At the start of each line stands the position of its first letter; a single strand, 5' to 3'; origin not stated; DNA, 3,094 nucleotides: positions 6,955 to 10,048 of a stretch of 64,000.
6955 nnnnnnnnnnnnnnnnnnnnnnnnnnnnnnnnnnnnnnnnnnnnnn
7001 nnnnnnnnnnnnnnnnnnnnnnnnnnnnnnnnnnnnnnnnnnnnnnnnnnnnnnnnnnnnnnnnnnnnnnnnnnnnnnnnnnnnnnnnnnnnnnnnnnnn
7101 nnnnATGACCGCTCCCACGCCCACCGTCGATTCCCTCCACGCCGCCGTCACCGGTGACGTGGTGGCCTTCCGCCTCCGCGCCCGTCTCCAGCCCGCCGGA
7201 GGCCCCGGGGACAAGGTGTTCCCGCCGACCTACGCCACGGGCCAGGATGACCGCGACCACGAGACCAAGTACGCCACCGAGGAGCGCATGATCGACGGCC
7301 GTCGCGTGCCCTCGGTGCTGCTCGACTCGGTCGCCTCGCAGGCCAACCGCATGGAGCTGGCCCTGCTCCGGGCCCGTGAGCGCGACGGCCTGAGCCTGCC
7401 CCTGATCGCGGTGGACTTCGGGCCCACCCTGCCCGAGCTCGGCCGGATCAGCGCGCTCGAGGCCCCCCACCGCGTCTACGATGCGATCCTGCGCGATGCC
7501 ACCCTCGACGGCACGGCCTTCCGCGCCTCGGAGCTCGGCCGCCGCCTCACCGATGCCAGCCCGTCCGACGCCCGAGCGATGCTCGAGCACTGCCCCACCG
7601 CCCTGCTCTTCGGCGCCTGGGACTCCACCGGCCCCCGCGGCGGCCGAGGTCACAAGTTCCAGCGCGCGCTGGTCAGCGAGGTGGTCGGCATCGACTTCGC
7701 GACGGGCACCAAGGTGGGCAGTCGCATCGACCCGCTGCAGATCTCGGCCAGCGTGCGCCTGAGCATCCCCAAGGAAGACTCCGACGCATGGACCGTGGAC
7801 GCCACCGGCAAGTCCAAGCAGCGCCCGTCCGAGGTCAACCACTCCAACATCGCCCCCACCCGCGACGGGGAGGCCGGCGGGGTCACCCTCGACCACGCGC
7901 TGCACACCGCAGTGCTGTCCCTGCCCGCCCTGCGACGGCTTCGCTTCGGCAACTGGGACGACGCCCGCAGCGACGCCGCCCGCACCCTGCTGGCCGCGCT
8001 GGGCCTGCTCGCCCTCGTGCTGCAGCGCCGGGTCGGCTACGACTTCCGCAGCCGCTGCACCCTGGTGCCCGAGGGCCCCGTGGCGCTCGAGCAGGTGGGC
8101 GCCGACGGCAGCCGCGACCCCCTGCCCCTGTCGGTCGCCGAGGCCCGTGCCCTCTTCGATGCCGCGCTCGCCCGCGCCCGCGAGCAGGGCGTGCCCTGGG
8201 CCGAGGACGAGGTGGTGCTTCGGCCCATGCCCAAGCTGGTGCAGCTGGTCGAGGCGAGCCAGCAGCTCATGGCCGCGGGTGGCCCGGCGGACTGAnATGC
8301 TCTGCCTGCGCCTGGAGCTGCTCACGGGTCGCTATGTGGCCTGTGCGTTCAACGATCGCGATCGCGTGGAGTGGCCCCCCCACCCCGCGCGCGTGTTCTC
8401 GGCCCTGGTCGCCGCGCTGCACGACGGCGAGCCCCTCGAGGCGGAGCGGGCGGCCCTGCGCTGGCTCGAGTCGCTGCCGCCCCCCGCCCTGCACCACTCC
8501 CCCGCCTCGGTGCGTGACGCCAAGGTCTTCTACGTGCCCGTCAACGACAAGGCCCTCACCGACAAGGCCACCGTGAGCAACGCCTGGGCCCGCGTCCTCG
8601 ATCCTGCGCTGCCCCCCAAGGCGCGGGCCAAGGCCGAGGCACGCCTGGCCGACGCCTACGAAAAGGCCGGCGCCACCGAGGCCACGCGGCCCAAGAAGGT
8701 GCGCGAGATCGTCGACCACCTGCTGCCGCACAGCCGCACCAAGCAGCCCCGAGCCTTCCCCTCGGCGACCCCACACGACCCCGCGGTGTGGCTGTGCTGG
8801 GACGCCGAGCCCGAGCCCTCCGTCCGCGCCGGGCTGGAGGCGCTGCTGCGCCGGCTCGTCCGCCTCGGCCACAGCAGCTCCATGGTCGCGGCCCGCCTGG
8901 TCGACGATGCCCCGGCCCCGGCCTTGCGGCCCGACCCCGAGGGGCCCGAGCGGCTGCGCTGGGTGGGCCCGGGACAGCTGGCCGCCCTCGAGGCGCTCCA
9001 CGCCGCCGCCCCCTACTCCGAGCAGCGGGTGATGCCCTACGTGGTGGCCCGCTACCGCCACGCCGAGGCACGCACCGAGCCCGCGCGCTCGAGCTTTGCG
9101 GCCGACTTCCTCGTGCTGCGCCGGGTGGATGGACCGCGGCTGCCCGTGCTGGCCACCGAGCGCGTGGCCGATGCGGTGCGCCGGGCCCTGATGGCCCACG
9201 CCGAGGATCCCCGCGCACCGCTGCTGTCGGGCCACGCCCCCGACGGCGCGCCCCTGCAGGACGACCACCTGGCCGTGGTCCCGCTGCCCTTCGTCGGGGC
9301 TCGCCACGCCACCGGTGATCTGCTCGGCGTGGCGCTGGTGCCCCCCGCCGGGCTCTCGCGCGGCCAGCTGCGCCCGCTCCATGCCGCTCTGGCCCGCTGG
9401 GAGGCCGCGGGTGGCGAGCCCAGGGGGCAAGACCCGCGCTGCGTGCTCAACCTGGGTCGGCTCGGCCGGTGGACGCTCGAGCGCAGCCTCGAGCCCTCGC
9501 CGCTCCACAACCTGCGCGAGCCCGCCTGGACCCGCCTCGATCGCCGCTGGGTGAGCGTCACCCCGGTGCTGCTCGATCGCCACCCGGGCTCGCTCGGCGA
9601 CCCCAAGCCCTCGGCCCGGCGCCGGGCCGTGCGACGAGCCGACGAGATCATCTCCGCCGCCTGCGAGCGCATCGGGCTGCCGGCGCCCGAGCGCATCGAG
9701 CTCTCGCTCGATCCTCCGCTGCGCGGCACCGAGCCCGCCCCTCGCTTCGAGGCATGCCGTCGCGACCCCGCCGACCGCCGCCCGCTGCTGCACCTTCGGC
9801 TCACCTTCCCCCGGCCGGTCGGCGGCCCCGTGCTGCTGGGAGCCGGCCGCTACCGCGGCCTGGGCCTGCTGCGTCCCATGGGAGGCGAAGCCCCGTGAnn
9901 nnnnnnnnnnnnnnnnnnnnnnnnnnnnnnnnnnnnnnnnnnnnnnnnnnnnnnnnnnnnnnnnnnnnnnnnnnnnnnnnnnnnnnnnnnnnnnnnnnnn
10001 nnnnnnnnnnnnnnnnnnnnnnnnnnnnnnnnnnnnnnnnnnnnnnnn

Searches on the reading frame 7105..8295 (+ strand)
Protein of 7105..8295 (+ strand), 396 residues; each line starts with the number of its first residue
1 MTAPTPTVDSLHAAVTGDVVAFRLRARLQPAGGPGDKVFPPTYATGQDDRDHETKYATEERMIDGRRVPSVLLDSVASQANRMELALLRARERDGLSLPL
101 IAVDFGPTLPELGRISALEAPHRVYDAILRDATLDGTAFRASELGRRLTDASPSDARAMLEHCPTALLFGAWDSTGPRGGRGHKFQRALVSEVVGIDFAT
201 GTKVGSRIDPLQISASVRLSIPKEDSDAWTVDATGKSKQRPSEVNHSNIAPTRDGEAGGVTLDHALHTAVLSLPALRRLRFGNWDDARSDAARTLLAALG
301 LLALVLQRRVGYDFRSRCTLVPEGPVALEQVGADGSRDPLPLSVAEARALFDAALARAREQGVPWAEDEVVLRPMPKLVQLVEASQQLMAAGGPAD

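Call 7: search_protein_families(library=ncbifam, proteins=[window:7105-8295:+], max_evalue=0.01)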
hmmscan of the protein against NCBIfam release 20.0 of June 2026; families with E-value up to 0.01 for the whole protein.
window:7105-8295:+ (396 aa): 1 family
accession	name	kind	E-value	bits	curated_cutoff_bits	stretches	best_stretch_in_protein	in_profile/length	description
TIGR02570.1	cas7_GSU0053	equivalog_domain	1.9e-17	63.7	38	1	23-202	4-175/178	type I-G CRISPR-associated RAMP protein Csb1/Cas7g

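Call 8: search_protein_families(library=pfam, proteins=[window:7105-8295:+], max_evalue=0.01)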
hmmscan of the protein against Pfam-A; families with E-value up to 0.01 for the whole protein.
window:7105-8295:+ (396 aa): 1 family
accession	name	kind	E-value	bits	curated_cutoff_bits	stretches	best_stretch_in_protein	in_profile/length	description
PF09617.15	Cas_GSU0053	-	2e-54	184.5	25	1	23-197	2-165/168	CRISPR-associated protein GSU0053 (Cas_GSU0053)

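Call 62: search_solved_structures(query=window:7105-8295:+, max_evalue=0.01)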
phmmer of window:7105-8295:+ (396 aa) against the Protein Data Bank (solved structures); distinct sequences matched with E-value up to 0.01: 0.

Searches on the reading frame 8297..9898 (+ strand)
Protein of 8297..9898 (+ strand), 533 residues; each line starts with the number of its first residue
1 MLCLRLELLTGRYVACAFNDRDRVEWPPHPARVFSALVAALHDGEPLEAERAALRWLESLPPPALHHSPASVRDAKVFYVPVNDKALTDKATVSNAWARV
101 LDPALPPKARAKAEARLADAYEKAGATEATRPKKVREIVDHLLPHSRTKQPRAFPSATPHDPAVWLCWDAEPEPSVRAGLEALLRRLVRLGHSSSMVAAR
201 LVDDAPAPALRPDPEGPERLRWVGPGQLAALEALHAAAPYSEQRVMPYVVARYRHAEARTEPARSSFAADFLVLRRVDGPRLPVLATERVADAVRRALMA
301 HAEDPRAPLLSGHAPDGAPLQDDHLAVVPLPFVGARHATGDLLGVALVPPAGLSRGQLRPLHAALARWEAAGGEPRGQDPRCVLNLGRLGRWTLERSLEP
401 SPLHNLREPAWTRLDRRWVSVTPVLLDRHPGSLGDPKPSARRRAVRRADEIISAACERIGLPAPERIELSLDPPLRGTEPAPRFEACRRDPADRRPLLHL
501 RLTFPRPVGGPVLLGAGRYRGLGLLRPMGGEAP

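Call 7: search_protein_families(library=ncbifam, proteins=[window:8297-9898:+], max_evalue=0.01)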
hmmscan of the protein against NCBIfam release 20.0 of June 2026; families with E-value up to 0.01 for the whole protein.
window:8297-9898:+ (533 aa): 1 family
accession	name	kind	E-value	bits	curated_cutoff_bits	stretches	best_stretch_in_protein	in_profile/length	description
TIGR02165.1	cas5_6_GSU0054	equivalog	4.7e-84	283.3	45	1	1-528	1-492/492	type I-G CRISPR-associated protein Csb2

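Call 8: search_protein_families(library=pfam, proteins=[window:8297-9898:+], max_evalue=0.01)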
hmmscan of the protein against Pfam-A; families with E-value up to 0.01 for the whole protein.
window:8297-9898:+ (533 aa): 1 family
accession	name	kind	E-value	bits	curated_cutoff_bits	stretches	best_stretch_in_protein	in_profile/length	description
PF09609.15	Cas_GSU0054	-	3.8e-19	69.3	21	2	212-527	201-552/552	CRISPR-associated protein, GSU0054 family (Cas_GSU0054)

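Call 76: search_dna_similar(query=window:8297-9898:+, collection=plasmids, mode=protein, max_rows=25, max_evalue=0.00001)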
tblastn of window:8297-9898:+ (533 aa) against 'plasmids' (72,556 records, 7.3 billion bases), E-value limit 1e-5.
Records with a match: 18; places in all: 18; records where one place covers at least 80% of the query: 3.
Best place of each record, by identity: <60% 18.
By first word of the organism name: Thermus 14; Rhodothermus 1; Methylomagnum 1; Azotobacter 1; Streptomyces 1.
By predicted mobility (MOB-suite, as given by PLSDB): non-mobilizable 17; mobilizable 1.
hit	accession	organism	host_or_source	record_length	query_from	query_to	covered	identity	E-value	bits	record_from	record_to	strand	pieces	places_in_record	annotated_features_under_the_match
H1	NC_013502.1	Rhodothermus marinus DSM 4252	-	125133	1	512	96%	31.3%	2e-32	139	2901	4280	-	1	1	csb2: type I-U CRISPR-associated protein Csb2 | cas7u: type I-U CRISPR-associated RAMP protein Csb1/Cas7u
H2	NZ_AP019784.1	Methylomagnum ishizawai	-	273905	1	484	91%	32.8%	1e-34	146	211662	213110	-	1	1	csb2: type I-U CRISPR-associated protein Csb2 | hypothetical protein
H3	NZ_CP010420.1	Azotobacter chroococcum NCIMB 8003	cell culture,soil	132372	1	512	96%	28.2%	2e-17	94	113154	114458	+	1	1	csb2: type I-U CRISPR-associated protein Csb2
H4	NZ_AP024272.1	Thermus thermophilus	-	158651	244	512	50%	32.1%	1e-8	66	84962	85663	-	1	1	csb2: type I-U CRISPR-associated protein Csb2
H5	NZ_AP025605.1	Thermus thermophilus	-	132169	244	512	50%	30.8%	2e-9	68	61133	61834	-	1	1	csb2: type I-U CRISPR-associated protein Csb2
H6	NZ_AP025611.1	Thermus thermophilus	-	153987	244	512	50%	30.5%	1e-8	66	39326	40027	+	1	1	csb2: type I-U CRISPR-associated protein Csb2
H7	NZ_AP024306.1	Thermus thermophilus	-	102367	280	512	44%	33.9%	4e-9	67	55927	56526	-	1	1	csb2: type I-U CRISPR-associated protein Csb2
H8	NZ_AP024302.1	Thermus thermophilus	-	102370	280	512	44%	33.9%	4e-9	67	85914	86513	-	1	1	csb2: type I-U CRISPR-associated protein Csb2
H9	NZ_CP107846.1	Streptomyces sp. NBC_00513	-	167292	240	512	51%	27.8%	1e-7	62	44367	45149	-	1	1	csb2: type I-U CRISPR-associated protein Csb2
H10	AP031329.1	Thermus thermophilus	-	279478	280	512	44%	30.2%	2e-8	65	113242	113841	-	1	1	hypothetical protein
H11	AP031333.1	Thermus thermophilus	-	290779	280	512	44%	30.2%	2e-8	65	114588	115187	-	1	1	hypothetical protein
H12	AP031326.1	Thermus thermophilus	-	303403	280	512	44%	30.2%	2e-8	65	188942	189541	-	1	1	hypothetical protein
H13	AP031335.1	Thermus thermophilus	-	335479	280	512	44%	30.2%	2e-8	65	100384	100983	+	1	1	hypothetical protein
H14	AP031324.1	Thermus thermophilus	-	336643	280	512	44%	30.2%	2e-8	65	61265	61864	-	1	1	hypothetical protein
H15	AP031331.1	Thermus thermophilus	-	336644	280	512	44%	30.2%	2e-8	65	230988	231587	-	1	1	hypothetical protein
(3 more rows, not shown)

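Call 77: get_annotated_region(hit=H1, flank=8000)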
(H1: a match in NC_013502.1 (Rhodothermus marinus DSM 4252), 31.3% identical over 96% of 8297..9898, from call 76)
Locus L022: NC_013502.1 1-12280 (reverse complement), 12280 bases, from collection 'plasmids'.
description: Rhodothermus marinus DSM 4252 plasmid pRMAR01, complete sequence
organism: Rhodothermus marinus DSM 4252 (NCBI taxid 518766)
taxonomy: Bacteria; Rhodothermota; Rhodothermia; Rhodothermales; Rhodothermaceae; Rhodothermus; Rhodothermus marinus; Rhodothermus marinus DSM 4252
host: -; source: -; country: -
typing (MOB-suite, as given by PLSDB): non-mobilizable; replicon rep_cluster_1386
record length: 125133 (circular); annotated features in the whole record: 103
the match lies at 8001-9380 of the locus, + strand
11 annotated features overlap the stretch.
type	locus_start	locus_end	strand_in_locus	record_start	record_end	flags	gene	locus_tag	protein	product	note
CDS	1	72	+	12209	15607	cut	-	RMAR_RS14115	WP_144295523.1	hypothetical protein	-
CDS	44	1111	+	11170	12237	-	-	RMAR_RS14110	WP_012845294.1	PorV/PorQ family protein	-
CDS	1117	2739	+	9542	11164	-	-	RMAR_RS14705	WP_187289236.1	peptidoglycan recognition family protein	-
CDS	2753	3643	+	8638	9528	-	-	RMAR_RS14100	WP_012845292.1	serine hydrolase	-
CDS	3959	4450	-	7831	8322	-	-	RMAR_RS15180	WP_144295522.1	DUF3368 domain-containing protein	-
CDS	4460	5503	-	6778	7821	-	-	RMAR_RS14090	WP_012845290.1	XRE family transcriptional regulator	-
CDS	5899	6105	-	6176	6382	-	-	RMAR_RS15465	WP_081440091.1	hypothetical protein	-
CDS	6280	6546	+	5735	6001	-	-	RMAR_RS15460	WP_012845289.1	hypothetical protein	-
CDS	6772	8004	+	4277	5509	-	cas7u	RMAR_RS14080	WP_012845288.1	type I-U CRISPR-associated RAMP protein Csb1/Cas7u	GO:0043571 - maintenance of CRISPR repeat elements [Evidence IEA]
CDS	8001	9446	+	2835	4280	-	csb2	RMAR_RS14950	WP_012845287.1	type I-U CRISPR-associated protein Csb2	GO:0043571 - maintenance of CRISPR repeat elements [Evidence IEA]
CDS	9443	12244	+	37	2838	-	cas3u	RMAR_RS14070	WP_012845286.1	type I-U CRISPR-associated helicase/endonuclease Cas3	GO:0043571 - maintenance of CRISPR repeat elements [Evidence IEA]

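Call 78: get_annotated_region(hit=H2, flank=8000)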
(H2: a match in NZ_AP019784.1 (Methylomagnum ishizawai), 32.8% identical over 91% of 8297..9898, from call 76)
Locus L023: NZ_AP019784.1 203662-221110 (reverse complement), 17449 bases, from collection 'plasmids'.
description: Methylomagnum ishizawai strain RS11D-Pr plasmid pRS11DPr1, complete sequence
organism: Methylomagnum ishizawai (NCBI taxid 1760988)
taxonomy: Bacteria; Pseudomonadota; Gammaproteobacteria; Methylococcales; Methylococcaceae; Methylomagnum; Methylomagnum ishizawai
host: -; source: -; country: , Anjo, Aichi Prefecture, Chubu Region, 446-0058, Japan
typing (MOB-suite, as given by PLSDB): non-mobilizable
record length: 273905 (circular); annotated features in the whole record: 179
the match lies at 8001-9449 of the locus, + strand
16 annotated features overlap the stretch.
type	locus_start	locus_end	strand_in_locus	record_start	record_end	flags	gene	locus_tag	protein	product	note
CDS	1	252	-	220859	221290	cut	-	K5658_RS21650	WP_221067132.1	hypothetical protein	-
CDS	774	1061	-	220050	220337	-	-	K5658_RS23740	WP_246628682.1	transposase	-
CDS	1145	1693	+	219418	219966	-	-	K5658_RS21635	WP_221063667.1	helix-turn-helix domain-containing protein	-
CDS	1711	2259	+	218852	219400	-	-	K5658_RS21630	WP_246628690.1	transposase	-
CDS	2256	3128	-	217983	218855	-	-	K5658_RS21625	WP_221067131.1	hypothetical protein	-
CDS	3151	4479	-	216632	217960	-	-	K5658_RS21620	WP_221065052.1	transposase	GO:0006313 - DNA transposition [Evidence IEA]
CDS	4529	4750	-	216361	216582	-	-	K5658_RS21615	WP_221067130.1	hypothetical protein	-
CDS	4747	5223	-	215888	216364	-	-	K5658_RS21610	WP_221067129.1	hypothetical protein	-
CDS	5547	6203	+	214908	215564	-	-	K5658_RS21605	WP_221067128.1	tyrosine-type recombinase/integrase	GO:0015074 - DNA integration [Evidence IEA]; GO:0006310 - DNA recombination [Evidence IEA]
CDS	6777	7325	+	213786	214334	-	cas7u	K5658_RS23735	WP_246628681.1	type I-U CRISPR-associated RAMP protein Csb1/Cas7u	GO:0043571 - maintenance of CRISPR repeat elements [Evidence IEA]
CDS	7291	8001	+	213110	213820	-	-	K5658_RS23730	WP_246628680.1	hypothetical protein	-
CDS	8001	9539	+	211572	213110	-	csb2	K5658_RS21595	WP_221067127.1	type I-U CRISPR-associated protein Csb2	GO:0043571 - maintenance of CRISPR repeat elements [Evidence IEA]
CDS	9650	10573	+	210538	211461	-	-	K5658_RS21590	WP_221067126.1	hypothetical protein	-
CDS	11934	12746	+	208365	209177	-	-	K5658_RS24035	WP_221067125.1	CRISPR-associated endonuclease Cas3''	GO:0043571 - maintenance of CRISPR repeat elements [Evidence IEA]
CDS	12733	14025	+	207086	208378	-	-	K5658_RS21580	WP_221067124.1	hypothetical protein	-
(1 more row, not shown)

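Call 79: get_annotated_region(hit=H3, flank=8000)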
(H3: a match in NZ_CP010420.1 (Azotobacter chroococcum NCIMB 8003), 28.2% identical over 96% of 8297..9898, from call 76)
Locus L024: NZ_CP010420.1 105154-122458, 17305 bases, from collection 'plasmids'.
description: Azotobacter chroococcum NCIMB 8003 plasmid pAcX50e, complete sequence
organism: Azotobacter chroococcum NCIMB 8003 (NCBI taxid 1328314)
taxonomy: Bacteria; Pseudomonadota; Gammaproteobacteria; Pseudomonadales; Pseudomonadaceae; Azotobacter; Azotobacter chroococcum; Azotobacter chroococcum NCIMB 8003
host: -; source: cell culture,soil; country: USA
typing (MOB-suite, as given by PLSDB): mobilizable; replicon rep_cluster_1301; relaxase MOBH
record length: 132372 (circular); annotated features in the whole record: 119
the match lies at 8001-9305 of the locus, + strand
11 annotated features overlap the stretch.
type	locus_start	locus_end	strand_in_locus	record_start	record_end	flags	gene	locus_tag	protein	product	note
CDS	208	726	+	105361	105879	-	-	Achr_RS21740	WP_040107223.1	helix-turn-helix domain-containing protein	-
CDS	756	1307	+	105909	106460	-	-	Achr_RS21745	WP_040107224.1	transposase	-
CDS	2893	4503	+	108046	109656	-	-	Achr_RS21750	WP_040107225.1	carbohydrate porin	-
CDS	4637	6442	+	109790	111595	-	-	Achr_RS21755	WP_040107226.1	alpha-glucosidase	-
CDS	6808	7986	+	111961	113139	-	cas7u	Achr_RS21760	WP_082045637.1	type I-U CRISPR-associated RAMP protein Csb1/Cas7u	GO:0043571 - maintenance of CRISPR repeat elements [Evidence IEA]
CDS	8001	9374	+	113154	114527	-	csb2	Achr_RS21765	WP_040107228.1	type I-U CRISPR-associated protein Csb2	GO:0043571 - maintenance of CRISPR repeat elements [Evidence IEA]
CDS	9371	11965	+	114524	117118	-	cas3u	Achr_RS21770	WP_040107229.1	type I-U CRISPR-associated helicase/endonuclease Cas3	GO:0043571 - maintenance of CRISPR repeat elements [Evidence IEA]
CDS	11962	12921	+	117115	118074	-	-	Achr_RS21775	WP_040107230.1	hypothetical protein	-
CDS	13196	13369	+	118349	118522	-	-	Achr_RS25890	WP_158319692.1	hypothetical protein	-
CDS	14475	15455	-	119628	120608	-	-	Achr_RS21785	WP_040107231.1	glucokinase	GO:0051156 - glucose 6-phosphate metabolic process [Evidence IEA]; GO:0006096 - glycolytic process [Evidence IEA]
CDS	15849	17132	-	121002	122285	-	-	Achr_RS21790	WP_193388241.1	sugar MFS transporter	GO:0055085 - transmembrane transport [Evidence IEA]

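Call 80: get_annotated_region(hit=H4, flank=7000)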
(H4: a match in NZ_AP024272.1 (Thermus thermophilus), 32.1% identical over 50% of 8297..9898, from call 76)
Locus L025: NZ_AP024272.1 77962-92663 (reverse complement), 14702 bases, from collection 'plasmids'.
description: Thermus thermophilus strain HB5018 plasmid pHB5018c, complete sequence
organism: Thermus thermophilus (NCBI taxid 274)
taxonomy: Bacteria; Deinococcota; Deinococci; Thermales; Thermaceae; Thermus; Thermus thermophilus
host: -; source: -; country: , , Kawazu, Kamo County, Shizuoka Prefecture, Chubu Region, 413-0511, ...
typing (MOB-suite, as given by PLSDB): non-mobilizable
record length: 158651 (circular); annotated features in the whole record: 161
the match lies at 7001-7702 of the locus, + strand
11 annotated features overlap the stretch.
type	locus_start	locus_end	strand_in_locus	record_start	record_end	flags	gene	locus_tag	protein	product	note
CDS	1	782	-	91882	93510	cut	-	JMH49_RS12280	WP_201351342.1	IS1634-like element ISTth3 family transposase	-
CDS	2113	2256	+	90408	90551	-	-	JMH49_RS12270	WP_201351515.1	hypothetical protein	-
CDS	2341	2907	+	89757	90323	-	-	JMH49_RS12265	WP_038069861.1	hypothetical protein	-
CDS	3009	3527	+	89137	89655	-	-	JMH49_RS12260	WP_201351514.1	hypothetical protein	-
CDS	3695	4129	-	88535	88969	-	-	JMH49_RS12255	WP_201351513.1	hypothetical protein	-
CDS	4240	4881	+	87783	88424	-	-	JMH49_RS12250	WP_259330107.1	MarR family transcriptional regulator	-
CDS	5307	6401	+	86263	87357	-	-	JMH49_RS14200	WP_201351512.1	type I-U CRISPR-associated protein Cas7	-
CDS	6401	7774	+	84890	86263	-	csb2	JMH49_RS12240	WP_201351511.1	type I-U CRISPR-associated protein Csb2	GO:0043571 - maintenance of CRISPR repeat elements [Evidence IEA]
CDS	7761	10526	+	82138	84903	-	cas3u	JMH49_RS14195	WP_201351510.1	type I-U CRISPR-associated helicase/endonuclease Cas3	GO:0043571 - maintenance of CRISPR repeat elements [Evidence IEA]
CDS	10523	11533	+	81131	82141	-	-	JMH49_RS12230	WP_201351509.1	hypothetical protein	-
CDS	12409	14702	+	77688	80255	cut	-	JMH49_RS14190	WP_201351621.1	PD-(D/E)XK nuclease family protein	-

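Call 81: get_annotated_region(hit=H9, flank=7000)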
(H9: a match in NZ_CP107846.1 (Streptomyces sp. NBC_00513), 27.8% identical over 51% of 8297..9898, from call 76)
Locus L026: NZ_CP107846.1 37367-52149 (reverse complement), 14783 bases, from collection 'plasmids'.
description: Streptomyces sp. NBC_00513 plasmid unnamed1, complete sequence
organism: Streptomyces sp. NBC_00513 (NCBI taxid 2975763)
taxonomy: Bacteria; Actinomycetota; Actinomycetes; Kitasatosporales; Streptomycetaceae; Streptomyces; Streptomyces sp. NBC 00513
host: -; source: -; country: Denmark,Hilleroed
typing (MOB-suite, as given by PLSDB): non-mobilizable
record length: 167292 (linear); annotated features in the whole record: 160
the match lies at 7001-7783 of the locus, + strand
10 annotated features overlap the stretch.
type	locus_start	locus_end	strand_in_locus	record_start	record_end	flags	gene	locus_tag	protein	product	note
CDS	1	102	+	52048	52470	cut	-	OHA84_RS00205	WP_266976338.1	TadE/TadG family type IV pilus assembly protein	-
CDS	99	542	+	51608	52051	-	-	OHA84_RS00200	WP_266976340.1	TadE family protein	-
CDS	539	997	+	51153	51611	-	-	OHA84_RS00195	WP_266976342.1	pilus assembly protein TadG-related protein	-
CDS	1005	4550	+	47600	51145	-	-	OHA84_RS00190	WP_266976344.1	LysM peptidoglycan-binding domain-containing protein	-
CDS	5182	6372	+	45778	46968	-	cas7u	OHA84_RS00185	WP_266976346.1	type I-U CRISPR-associated RAMP protein Csb1/Cas7u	GO:0043571 - maintenance of CRISPR repeat elements [Evidence IEA]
CDS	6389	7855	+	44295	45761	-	csb2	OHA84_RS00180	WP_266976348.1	type I-U CRISPR-associated protein Csb2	GO:0043571 - maintenance of CRISPR repeat elements [Evidence IEA]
CDS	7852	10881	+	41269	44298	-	cas3u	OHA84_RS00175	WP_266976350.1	type I-U CRISPR-associated helicase/endonuclease Cas3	GO:0043571 - maintenance of CRISPR repeat elements [Evidence IEA]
CDS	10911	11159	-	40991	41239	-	-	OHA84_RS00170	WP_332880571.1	hypothetical protein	-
CDS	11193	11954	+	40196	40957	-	-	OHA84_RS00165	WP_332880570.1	hypothetical protein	-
CDS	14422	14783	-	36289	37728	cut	-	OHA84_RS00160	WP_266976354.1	Twin-arginine translocation pathway signal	-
